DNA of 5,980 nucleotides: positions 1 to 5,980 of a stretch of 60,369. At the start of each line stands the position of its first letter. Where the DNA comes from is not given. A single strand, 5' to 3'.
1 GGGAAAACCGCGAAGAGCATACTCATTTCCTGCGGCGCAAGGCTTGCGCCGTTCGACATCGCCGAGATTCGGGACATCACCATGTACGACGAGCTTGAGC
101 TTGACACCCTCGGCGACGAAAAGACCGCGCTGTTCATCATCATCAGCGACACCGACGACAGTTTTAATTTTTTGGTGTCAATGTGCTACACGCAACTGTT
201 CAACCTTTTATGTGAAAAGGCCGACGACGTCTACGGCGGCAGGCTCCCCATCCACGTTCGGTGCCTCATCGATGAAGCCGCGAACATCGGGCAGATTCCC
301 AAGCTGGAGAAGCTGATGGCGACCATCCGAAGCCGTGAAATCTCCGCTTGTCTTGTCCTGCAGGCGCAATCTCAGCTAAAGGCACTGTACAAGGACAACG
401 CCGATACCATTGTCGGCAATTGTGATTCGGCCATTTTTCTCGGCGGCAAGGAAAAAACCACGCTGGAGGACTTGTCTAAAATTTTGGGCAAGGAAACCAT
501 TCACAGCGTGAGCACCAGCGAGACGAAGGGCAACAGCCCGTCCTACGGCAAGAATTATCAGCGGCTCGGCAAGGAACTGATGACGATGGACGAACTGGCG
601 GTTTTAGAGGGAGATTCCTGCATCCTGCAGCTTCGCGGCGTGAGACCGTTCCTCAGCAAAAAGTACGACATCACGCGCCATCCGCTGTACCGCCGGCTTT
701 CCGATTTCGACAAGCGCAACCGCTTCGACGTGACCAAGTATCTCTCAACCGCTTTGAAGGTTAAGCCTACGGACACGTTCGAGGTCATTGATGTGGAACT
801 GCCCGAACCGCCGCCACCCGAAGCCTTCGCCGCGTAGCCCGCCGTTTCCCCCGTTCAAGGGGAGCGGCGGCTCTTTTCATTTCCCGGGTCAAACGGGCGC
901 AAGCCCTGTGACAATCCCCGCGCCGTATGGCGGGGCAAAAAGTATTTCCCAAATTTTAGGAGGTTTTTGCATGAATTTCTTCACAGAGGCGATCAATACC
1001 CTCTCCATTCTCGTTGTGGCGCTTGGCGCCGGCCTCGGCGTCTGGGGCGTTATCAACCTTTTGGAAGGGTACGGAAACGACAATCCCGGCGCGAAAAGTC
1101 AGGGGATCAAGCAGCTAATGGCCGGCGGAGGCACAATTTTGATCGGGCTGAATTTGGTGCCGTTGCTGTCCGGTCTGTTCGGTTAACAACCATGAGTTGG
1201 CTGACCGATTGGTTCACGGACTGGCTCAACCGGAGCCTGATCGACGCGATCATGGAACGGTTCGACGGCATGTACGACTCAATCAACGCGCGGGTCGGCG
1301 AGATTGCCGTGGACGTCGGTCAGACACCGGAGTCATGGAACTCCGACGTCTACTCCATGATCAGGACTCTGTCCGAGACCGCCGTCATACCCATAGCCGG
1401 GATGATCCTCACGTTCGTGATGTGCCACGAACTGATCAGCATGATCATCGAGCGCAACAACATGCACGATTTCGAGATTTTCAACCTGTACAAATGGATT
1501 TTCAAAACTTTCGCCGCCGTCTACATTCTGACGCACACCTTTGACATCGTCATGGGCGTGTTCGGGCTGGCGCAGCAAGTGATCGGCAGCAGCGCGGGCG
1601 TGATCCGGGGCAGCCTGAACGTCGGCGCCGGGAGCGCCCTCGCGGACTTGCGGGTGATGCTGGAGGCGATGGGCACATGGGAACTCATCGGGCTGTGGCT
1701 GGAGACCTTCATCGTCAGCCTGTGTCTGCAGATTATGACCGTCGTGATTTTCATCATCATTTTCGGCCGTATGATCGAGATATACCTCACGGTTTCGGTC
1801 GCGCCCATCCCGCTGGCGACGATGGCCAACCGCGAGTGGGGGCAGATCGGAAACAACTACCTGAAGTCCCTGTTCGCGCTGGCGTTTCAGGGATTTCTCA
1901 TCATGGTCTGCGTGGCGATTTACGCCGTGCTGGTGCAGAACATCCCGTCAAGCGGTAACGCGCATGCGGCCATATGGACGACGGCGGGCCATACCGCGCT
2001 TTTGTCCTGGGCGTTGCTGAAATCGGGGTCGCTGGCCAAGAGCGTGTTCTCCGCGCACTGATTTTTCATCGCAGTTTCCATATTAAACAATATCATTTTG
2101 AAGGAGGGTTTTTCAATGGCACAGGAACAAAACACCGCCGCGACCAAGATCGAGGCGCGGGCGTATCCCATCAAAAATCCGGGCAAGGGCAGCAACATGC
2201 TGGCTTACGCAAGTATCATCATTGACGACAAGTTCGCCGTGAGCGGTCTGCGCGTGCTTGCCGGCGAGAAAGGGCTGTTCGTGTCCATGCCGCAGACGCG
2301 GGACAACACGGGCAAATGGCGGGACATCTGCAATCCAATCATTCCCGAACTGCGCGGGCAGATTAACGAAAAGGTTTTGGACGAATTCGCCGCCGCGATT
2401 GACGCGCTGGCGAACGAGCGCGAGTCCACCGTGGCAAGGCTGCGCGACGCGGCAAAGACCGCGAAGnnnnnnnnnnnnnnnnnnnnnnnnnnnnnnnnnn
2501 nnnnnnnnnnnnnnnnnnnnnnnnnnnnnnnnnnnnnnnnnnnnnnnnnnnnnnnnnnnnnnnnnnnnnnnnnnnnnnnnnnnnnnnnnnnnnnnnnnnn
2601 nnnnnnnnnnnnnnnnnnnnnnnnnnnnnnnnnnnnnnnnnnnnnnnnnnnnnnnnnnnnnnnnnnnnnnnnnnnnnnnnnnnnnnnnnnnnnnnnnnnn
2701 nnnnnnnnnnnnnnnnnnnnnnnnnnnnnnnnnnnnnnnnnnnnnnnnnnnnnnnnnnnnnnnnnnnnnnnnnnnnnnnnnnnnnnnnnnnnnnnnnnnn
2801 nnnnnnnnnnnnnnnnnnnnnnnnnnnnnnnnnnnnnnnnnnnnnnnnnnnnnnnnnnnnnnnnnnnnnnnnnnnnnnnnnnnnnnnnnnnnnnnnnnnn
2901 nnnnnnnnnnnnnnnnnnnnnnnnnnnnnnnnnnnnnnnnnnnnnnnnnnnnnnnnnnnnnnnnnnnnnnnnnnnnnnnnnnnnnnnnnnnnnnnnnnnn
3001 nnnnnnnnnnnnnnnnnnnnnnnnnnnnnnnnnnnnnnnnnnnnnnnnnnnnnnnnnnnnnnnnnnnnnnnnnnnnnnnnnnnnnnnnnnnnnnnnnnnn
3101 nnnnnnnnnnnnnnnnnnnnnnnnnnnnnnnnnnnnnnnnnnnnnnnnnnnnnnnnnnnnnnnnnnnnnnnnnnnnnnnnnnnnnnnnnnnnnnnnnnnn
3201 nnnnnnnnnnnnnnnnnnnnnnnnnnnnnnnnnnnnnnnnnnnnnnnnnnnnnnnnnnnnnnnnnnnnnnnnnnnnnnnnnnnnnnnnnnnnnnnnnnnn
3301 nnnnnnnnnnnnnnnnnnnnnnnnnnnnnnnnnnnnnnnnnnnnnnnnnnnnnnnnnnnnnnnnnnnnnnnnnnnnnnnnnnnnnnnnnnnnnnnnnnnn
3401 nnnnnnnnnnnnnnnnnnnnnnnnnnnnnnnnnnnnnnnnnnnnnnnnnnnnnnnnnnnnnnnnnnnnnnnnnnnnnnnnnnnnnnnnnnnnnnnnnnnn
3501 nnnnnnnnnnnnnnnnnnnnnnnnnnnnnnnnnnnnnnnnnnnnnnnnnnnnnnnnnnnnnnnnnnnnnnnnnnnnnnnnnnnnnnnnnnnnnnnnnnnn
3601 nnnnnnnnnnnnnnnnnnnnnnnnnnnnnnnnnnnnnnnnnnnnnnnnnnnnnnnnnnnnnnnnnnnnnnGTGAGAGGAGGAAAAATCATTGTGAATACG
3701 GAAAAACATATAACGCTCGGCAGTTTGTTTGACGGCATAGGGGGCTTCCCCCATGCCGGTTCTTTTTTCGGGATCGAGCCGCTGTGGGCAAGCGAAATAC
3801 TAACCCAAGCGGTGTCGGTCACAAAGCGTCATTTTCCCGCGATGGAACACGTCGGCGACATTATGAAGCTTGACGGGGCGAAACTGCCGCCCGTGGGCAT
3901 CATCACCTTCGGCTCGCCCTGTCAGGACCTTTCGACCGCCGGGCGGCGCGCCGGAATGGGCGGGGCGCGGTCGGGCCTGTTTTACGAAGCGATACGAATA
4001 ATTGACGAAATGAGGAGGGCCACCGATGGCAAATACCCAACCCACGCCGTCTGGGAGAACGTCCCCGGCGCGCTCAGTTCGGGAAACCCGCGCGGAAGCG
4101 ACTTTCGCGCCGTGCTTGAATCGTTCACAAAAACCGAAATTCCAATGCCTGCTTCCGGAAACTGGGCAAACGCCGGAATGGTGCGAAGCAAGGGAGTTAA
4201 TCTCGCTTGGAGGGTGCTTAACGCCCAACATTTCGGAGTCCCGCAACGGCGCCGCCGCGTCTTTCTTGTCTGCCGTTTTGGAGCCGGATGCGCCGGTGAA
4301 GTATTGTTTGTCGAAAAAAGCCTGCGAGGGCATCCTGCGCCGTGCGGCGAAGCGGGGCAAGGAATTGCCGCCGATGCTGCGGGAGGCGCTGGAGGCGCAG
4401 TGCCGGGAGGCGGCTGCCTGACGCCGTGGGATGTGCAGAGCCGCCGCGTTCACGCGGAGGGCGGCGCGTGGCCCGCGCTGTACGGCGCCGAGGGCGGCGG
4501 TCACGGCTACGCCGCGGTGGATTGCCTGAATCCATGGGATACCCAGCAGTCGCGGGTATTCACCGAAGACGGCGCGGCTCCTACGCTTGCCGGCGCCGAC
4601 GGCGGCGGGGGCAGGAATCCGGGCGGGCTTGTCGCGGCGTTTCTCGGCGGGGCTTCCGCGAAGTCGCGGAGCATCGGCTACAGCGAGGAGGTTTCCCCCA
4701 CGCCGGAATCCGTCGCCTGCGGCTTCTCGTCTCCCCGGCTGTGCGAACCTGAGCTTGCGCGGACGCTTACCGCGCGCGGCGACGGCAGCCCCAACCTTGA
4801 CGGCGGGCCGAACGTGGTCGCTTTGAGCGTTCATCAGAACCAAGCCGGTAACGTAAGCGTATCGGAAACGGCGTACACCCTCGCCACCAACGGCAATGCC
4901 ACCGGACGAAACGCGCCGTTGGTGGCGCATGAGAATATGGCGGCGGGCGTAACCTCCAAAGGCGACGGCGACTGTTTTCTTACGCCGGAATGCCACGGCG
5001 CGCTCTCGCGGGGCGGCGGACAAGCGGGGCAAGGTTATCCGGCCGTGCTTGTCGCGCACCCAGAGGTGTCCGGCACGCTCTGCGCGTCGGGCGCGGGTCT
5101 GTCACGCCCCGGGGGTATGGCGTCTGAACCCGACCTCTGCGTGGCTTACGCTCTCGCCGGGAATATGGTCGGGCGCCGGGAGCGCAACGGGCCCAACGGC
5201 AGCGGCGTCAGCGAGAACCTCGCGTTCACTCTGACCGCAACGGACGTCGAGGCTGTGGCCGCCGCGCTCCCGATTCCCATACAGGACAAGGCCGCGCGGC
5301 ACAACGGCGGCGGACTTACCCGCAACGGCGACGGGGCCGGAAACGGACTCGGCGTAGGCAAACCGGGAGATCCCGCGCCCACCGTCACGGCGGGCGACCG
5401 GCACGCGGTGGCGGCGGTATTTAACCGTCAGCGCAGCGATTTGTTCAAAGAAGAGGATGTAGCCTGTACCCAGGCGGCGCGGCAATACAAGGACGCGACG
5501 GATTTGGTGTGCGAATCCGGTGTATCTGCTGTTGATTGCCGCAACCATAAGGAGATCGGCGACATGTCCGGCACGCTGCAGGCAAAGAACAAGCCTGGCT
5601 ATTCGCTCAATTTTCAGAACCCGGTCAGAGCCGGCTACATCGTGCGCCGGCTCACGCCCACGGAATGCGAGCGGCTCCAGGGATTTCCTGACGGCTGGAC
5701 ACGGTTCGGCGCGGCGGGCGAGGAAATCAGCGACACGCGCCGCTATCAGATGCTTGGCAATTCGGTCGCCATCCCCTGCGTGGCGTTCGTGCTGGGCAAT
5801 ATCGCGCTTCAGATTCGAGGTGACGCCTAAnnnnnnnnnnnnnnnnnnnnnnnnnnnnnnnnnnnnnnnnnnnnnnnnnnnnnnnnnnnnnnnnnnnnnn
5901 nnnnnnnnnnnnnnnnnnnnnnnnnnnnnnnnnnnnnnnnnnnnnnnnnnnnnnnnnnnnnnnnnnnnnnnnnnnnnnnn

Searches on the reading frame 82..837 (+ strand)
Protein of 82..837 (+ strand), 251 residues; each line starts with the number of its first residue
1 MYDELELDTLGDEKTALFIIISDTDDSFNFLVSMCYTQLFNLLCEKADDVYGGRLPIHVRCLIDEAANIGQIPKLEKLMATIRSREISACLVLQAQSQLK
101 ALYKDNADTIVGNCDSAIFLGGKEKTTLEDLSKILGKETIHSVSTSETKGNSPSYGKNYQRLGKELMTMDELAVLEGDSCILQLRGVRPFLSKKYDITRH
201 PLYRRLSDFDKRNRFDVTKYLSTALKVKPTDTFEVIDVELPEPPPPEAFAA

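Call 20: search_protein_families(library=pfam, proteins=[window:82-837:+], max_evalue=0.001)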
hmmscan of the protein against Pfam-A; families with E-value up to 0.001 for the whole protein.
window:82-837:+ (251 aa): 3 families
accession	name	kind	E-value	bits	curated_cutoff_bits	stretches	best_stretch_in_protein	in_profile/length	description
PF12696.13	TraG-D_C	-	6.4e-37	126.7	22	1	58-175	1-124/126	TraM recognition site of TraD and TraG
PF02534.20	T4SS-DNA_transf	-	9.7e-26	91.1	20.1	1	6-194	252-442/468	Type IV secretory system Conjugative DNA transfer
PF10412.15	TrwB_AAD_bind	-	1.2e-13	51.1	20.5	1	62-185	249-376/387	Type IV secretion-system coupling protein DNA-binding domain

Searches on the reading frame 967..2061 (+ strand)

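Call 20: search_protein_families(library=pfam, proteins=[window:967-2061:+], max_evalue=0.001)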
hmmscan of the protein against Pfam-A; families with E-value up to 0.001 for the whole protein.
window:967-2061:+ (364 aa): 1 family
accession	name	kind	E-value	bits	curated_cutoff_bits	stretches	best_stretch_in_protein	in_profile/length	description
PF19478.4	TrbL_2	-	2.1e-47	161.6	27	1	106-280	1-174/174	TrbL/VirB6 plasmid conjugal transfer like protein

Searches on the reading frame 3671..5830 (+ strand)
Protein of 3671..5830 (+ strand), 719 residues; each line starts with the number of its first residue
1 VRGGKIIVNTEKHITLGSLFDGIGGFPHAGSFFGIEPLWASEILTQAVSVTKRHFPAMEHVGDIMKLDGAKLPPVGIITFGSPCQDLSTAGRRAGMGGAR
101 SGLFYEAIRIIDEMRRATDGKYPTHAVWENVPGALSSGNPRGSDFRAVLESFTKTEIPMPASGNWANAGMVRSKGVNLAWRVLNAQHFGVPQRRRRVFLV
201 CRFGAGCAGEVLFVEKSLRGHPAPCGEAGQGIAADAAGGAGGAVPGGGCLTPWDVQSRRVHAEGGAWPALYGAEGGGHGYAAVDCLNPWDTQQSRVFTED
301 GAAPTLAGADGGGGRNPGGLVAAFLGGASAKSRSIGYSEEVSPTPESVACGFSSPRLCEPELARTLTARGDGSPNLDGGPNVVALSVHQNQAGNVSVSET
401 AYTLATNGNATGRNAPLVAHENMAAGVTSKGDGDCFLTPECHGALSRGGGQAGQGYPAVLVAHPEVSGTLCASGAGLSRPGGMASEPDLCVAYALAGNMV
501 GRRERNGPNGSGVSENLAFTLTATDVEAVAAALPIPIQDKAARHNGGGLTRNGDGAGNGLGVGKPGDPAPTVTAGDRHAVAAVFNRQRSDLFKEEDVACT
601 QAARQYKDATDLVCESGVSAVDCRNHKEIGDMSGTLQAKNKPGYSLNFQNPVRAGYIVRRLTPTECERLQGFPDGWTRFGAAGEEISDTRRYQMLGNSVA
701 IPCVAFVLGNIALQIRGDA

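Call 20: search_protein_families(library=pfam, proteins=[window:3671-5830:+], max_evalue=0.001)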
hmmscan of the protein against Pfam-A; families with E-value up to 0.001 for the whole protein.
window:3671-5830:+ (719 aa): 1 family
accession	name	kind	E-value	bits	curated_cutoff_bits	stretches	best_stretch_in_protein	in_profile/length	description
PF00145.23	DNA_methylase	-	2.6e-41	142.5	22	2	16-201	3-160/324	C-5 cytosine-specific DNA methylase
